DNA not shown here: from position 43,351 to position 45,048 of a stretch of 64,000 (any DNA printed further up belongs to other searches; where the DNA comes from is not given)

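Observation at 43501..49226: Duplicated, inverted two-gene module (TPR-like cytoplasmic protein plus signal-peptide repeat protein) pivoting around an XRE regulator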

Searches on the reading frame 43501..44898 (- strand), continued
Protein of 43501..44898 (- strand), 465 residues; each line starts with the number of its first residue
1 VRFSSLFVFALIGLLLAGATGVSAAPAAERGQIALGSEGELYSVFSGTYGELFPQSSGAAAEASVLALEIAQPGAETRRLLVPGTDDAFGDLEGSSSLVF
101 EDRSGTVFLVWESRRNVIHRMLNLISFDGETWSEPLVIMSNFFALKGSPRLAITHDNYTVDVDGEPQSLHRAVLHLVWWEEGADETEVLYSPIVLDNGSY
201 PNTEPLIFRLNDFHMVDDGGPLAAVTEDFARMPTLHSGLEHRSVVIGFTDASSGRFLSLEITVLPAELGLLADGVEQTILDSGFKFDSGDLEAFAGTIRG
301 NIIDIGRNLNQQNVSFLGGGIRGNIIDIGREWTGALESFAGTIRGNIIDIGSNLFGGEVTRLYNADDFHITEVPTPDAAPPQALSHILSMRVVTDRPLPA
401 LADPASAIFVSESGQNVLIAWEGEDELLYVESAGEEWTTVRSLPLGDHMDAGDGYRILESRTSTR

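Call 99: search_protein_families(library=pfam, alignment_id=A3, max_evalue=1)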
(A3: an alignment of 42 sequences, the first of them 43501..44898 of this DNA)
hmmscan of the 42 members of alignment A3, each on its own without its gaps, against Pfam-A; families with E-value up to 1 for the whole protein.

A. member 1, window:43501-44898:- (465 aa): 0 families

B. families by the number of members that match (of 42 scanned): 10 families
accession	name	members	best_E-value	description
PF10369.15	ALS_ss_C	3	0.0018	Small subunit of acetolactate synthase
PF17188.9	MucB_RseB_C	1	0.021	MucB/RseB C-terminal domain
PF20128.4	DUF6518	1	0.046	Family of unknown function (DUF6518)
PF10590.14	PNP_phzG_C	1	0.053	Pyridoxine 5'-phosphate oxidase C-terminal dimerisation region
PF14263.11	DUF4354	1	0.091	Domain of unknown function (DUF4354)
PF21744.3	BAHCC1-like_Tudor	1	0.14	BAHCC1-like, Tudor domain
PF08373.16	RAP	1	0.2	RAP domain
PF16403.11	Bact_surface_Ig-like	1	0.27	Bacterial surface protein, Ig-like domain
PF00879.23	Defensin_propep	1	0.29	Defensin propeptide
PF01452.22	Rota_NSP4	1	0.34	Rotavirus non structural protein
